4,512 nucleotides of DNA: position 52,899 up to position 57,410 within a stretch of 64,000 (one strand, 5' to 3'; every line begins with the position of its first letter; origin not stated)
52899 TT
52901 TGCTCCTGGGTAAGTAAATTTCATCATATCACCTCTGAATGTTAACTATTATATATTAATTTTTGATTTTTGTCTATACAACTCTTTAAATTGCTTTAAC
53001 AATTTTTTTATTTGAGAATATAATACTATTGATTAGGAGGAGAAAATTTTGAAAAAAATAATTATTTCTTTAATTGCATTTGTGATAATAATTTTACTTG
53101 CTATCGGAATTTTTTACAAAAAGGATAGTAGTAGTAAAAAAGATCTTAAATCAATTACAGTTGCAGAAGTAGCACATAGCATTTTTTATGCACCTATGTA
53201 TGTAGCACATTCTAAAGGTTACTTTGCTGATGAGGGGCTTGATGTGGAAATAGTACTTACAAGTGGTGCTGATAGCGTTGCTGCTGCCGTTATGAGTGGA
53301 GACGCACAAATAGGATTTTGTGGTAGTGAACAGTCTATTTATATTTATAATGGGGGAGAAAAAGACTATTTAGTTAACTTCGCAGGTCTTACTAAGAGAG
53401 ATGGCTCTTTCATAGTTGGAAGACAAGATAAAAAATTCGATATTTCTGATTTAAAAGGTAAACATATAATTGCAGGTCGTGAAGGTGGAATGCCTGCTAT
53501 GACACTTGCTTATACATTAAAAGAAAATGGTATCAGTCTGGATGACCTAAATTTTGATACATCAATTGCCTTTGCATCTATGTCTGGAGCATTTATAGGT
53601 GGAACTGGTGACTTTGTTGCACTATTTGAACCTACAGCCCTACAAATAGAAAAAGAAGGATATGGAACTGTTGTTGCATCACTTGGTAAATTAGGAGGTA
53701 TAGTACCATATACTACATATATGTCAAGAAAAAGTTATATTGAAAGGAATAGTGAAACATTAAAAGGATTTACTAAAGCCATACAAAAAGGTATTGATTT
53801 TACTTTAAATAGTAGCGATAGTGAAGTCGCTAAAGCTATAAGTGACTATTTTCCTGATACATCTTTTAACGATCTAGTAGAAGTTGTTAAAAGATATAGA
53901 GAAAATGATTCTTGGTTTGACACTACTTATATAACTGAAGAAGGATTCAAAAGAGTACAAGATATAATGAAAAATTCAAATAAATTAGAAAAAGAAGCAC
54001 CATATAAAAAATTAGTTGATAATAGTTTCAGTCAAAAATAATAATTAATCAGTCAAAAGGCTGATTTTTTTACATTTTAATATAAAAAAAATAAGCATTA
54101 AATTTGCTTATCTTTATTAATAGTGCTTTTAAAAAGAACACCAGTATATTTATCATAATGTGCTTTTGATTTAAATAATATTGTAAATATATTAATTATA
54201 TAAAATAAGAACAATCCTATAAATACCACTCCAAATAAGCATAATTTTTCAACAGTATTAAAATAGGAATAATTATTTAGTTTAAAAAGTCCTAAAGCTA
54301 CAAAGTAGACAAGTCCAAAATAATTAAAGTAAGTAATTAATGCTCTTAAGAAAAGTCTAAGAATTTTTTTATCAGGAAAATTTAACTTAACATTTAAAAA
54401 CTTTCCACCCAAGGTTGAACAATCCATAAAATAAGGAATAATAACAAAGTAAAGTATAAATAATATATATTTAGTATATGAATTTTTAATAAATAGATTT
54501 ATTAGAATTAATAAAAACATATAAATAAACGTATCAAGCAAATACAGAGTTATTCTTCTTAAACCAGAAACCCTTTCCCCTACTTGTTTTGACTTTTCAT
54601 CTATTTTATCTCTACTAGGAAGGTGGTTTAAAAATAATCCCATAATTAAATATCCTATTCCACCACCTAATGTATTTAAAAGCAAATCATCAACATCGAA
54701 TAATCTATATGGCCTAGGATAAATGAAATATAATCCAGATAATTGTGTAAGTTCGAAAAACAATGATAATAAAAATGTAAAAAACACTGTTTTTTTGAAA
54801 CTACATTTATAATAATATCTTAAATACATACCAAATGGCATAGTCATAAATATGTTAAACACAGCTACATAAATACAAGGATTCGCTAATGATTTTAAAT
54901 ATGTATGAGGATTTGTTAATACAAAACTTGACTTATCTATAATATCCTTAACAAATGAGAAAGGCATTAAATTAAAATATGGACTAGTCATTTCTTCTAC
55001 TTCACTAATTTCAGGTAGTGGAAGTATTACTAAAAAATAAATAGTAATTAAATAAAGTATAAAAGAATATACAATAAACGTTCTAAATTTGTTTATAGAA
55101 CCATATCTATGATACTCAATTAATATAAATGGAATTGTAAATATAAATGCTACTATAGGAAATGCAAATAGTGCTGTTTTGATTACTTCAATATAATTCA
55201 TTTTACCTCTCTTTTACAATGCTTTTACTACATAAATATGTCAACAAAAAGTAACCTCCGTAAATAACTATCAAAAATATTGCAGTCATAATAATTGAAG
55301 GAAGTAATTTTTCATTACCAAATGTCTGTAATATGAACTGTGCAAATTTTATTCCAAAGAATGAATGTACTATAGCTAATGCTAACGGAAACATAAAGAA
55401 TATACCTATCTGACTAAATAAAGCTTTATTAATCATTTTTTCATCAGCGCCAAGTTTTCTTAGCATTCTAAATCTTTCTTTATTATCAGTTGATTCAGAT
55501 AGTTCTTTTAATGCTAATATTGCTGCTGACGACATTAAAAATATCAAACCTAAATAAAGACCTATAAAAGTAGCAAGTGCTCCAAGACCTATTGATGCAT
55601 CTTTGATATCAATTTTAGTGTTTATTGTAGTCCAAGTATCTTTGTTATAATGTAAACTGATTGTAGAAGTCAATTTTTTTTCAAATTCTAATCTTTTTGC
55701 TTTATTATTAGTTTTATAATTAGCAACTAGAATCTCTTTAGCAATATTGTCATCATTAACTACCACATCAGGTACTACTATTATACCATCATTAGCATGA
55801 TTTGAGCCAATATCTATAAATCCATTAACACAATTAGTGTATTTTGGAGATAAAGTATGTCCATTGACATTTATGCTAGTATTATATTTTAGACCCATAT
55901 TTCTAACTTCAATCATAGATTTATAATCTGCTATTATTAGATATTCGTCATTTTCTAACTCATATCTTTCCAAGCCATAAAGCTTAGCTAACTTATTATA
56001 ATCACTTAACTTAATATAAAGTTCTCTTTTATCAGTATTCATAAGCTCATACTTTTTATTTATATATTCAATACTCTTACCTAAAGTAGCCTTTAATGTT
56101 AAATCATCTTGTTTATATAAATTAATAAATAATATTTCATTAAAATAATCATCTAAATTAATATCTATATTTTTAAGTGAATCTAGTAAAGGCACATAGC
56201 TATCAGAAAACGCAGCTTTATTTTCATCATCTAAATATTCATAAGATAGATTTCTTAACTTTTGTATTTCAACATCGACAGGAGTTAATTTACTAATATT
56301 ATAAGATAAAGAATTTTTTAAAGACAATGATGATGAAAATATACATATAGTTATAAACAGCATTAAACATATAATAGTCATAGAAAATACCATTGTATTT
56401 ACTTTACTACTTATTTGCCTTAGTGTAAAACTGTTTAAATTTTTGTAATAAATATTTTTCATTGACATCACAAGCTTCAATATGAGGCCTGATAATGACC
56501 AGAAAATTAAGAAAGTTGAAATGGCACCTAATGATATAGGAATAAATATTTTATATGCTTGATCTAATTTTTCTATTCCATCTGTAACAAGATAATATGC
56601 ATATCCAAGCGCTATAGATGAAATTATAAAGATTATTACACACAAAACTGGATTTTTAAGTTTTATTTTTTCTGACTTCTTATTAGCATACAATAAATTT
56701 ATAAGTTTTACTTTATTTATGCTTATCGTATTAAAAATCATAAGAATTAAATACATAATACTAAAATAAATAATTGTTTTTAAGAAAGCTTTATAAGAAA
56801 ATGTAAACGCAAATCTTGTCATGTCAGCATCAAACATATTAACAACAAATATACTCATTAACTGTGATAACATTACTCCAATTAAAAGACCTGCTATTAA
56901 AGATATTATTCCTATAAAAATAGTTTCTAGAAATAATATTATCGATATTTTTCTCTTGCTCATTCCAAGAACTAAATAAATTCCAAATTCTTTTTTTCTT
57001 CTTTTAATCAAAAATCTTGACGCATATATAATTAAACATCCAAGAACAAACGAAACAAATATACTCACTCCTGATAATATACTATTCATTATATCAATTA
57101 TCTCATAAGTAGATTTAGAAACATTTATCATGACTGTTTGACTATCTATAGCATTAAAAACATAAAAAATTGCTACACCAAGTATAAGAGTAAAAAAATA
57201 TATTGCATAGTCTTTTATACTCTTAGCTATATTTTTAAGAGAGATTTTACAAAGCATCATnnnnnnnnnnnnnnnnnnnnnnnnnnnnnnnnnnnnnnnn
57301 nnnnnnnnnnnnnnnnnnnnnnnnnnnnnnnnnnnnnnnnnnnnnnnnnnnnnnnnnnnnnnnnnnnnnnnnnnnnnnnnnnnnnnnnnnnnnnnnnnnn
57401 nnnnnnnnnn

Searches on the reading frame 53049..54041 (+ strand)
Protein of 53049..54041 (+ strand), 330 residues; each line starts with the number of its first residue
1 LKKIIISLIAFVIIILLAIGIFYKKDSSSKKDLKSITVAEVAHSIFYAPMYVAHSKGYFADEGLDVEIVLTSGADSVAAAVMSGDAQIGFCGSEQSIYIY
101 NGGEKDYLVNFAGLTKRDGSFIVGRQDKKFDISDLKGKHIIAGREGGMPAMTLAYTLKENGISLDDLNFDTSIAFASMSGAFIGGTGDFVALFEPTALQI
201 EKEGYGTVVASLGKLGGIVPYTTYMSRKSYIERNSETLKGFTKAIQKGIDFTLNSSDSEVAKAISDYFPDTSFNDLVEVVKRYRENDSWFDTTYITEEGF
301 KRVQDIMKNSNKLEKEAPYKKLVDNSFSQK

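Call 89: search_protein_families(library=pfam, proteins=[window:53049-54041:+], max_evalue=0.00001)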
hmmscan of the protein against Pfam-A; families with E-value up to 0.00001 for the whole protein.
window:53049-54041:+ (330 aa): 2 families
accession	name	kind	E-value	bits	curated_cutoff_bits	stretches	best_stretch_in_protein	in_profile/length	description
PF09084.16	NMT1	-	4.5e-25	89.3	20.5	1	48-255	5-212/216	NMT1/THI5 like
PF13379.11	NMT1_2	-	4.4e-12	46.8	24.7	1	47-253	18-239/252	NMT1-like family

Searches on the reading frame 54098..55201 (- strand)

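Call 89: search_protein_families(library=pfam, proteins=[window:54098-55201:-], max_evalue=0.00001)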
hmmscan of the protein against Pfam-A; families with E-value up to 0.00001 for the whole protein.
window:54098-55201:- (367 aa): 1 family
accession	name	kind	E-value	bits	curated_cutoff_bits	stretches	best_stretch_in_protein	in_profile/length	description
PF04892.17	VanZ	-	1.3e-26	94.1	30.1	1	47-190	1-125/126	VanZ like family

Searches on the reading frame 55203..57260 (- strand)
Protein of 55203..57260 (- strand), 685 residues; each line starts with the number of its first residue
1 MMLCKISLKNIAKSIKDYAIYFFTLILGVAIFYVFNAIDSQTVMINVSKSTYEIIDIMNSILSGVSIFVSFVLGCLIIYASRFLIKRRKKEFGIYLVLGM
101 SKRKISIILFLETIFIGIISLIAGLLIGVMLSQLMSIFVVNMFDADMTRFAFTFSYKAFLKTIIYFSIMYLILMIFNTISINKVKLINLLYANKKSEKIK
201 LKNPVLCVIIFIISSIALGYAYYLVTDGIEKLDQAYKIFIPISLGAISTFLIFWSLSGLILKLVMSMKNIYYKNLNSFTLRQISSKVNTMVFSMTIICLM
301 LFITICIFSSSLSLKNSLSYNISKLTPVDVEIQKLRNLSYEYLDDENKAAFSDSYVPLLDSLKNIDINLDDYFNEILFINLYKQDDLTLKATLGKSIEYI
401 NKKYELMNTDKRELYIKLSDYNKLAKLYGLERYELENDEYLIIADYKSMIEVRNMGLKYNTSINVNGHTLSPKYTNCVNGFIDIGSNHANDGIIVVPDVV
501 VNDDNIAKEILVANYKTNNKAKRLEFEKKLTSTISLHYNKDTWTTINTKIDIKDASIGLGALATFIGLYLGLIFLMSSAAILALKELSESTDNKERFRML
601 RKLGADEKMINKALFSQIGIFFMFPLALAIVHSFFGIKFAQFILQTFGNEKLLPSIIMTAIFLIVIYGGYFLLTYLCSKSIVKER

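Call 89: search_protein_families(library=pfam, proteins=[window:55203-57260:-], max_evalue=0.00001)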
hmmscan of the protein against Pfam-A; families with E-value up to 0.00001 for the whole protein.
window:55203-57260:- (685 aa): 1 family
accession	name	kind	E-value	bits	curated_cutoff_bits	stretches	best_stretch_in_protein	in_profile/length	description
PF02687.27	FtsX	-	1.7e-15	57.6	25.5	1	65-182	3-116/120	FtsX-like permease C-terminal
